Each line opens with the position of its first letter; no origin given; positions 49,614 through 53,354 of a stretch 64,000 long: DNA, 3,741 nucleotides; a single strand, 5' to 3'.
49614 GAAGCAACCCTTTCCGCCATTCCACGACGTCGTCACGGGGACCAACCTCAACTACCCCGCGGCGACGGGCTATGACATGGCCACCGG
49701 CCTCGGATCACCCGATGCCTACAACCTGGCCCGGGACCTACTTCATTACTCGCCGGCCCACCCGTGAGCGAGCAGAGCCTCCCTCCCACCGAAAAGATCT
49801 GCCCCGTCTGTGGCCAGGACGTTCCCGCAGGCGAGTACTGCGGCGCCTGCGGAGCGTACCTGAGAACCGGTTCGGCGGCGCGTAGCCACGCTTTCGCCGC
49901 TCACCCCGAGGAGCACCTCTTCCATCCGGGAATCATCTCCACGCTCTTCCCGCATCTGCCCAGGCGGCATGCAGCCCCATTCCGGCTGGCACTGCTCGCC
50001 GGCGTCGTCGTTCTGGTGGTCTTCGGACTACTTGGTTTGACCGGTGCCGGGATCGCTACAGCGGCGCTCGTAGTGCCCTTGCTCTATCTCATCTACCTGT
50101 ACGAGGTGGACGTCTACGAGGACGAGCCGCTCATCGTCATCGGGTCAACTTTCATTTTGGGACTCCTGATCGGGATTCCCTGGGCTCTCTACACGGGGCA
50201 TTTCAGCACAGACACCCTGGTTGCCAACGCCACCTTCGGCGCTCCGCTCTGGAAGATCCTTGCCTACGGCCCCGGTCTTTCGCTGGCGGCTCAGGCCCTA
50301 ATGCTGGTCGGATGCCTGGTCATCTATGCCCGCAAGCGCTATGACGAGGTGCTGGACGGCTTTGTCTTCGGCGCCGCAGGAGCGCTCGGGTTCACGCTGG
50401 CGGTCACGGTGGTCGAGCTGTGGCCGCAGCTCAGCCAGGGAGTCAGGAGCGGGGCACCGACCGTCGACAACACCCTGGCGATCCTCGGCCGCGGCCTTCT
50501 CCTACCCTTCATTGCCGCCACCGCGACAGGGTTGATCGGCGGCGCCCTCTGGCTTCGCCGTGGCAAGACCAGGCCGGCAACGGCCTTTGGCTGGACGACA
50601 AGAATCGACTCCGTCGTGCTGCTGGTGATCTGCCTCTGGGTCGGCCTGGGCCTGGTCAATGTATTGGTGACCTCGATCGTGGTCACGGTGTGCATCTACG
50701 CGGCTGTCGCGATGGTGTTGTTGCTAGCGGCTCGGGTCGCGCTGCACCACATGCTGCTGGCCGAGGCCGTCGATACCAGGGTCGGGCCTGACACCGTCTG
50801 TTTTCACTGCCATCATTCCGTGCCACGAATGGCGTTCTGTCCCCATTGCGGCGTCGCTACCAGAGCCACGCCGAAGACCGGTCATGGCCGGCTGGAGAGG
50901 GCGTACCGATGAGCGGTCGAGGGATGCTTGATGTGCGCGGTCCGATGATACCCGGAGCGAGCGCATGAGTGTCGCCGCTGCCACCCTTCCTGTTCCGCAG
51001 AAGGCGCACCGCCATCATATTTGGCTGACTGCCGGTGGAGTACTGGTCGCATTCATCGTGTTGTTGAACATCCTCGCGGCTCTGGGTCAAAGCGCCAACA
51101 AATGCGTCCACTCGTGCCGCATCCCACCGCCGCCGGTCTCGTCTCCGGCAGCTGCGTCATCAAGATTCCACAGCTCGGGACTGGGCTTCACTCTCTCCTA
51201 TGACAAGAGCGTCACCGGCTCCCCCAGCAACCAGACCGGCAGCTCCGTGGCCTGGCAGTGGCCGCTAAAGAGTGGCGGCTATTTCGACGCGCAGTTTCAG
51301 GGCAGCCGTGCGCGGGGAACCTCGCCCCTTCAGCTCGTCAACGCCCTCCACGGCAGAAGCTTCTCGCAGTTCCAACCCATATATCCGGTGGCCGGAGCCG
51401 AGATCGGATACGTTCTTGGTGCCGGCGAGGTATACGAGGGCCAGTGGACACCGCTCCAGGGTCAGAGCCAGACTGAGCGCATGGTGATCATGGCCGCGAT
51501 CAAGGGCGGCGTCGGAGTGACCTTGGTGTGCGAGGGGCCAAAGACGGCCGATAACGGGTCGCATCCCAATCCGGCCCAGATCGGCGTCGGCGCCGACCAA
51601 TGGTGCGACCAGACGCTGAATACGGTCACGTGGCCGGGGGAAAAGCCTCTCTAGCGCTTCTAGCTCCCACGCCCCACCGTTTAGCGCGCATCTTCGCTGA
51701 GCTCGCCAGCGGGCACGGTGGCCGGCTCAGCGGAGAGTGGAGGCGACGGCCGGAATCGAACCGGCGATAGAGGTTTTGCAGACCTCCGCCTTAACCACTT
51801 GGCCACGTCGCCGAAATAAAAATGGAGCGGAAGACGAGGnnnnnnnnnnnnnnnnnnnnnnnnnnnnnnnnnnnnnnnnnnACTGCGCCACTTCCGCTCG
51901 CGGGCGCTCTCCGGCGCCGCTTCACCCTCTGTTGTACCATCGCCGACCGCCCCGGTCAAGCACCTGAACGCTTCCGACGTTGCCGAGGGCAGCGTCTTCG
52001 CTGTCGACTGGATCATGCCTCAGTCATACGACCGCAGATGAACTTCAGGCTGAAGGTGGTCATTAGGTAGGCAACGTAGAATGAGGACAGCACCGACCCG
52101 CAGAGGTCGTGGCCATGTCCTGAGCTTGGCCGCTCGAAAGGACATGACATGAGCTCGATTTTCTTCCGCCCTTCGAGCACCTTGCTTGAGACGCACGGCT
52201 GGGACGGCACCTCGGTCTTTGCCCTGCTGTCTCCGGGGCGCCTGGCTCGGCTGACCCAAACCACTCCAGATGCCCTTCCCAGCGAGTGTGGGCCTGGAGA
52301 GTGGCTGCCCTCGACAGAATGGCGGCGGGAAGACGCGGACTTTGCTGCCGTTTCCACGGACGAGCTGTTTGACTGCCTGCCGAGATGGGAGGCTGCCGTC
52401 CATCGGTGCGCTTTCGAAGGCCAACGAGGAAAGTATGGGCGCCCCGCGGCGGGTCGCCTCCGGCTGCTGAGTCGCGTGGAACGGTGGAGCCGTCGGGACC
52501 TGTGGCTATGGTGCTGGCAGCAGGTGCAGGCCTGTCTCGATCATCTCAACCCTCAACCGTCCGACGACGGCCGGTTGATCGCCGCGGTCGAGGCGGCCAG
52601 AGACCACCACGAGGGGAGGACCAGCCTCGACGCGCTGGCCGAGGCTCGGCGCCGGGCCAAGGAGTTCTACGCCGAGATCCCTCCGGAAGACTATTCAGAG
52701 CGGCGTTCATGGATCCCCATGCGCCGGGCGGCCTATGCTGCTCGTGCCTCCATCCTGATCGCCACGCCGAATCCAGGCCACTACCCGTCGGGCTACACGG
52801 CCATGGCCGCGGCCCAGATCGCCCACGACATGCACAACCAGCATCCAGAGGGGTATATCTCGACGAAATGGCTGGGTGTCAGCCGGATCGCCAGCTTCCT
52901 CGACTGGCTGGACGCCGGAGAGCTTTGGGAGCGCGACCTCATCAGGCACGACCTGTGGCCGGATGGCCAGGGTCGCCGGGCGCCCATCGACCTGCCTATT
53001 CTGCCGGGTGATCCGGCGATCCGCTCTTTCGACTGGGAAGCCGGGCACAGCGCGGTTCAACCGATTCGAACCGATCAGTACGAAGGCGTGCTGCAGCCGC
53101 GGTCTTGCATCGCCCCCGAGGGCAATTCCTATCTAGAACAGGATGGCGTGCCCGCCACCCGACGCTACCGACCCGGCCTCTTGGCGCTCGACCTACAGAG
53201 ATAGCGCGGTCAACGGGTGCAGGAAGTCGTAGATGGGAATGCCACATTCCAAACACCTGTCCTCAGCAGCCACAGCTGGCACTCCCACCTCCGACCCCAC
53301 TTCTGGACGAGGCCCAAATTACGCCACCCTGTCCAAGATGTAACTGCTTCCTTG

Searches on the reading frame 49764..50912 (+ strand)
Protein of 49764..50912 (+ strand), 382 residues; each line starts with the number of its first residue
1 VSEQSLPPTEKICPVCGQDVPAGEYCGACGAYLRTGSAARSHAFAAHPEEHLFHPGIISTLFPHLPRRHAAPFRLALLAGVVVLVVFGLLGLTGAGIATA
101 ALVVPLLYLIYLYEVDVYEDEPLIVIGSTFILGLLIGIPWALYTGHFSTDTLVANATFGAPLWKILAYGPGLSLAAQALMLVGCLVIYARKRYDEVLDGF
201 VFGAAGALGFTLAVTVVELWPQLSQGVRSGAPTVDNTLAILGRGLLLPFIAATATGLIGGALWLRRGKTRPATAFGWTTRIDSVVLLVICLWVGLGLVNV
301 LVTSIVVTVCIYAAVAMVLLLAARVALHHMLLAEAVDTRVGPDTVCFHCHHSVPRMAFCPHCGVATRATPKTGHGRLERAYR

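Call 46: search_protein_families(library=pfam, proteins=[window:49764-50912:+], max_evalue=0.00001)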
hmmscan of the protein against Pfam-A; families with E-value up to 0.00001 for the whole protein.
window:49764-50912:+ (382 aa): 2 families
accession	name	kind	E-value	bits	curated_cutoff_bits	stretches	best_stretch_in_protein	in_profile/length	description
PF13367.11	PrsW-protease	-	1.4e-08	35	23.5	1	121-319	1-192/196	PrsW family intramembrane metalloprotease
PF12773.13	DZR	-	9.5e-06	26.1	27.3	0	6-32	8-33/45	Double zinc ribbon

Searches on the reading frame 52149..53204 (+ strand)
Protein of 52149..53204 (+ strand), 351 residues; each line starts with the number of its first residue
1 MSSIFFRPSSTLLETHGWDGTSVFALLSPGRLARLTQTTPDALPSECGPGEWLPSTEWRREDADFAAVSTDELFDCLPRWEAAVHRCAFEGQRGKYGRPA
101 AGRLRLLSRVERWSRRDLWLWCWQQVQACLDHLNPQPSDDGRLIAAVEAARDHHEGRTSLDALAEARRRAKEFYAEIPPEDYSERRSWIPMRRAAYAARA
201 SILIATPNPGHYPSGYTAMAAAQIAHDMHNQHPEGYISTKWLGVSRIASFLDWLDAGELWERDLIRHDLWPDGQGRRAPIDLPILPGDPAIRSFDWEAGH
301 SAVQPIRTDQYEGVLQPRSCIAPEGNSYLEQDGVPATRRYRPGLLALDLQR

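Call 46: search_protein_families(library=pfam, proteins=[window:52149-53204:+], max_evalue=0.00001)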
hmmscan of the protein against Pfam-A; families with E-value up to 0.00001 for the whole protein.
window:52149-53204:+ (351 aa): 0 families

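Call 82: search_protein_families(library=pfam, proteins=[window:52149-53204:+], max_evalue=0.001)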
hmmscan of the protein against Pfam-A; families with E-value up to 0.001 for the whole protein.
window:52149-53204:+ (351 aa): 1 family
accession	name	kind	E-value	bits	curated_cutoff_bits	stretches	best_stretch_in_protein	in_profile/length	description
PF21805.3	Imm5_like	-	2.9e-05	24.4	25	1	111-170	4-63/129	Imm-5 like putative immunity protein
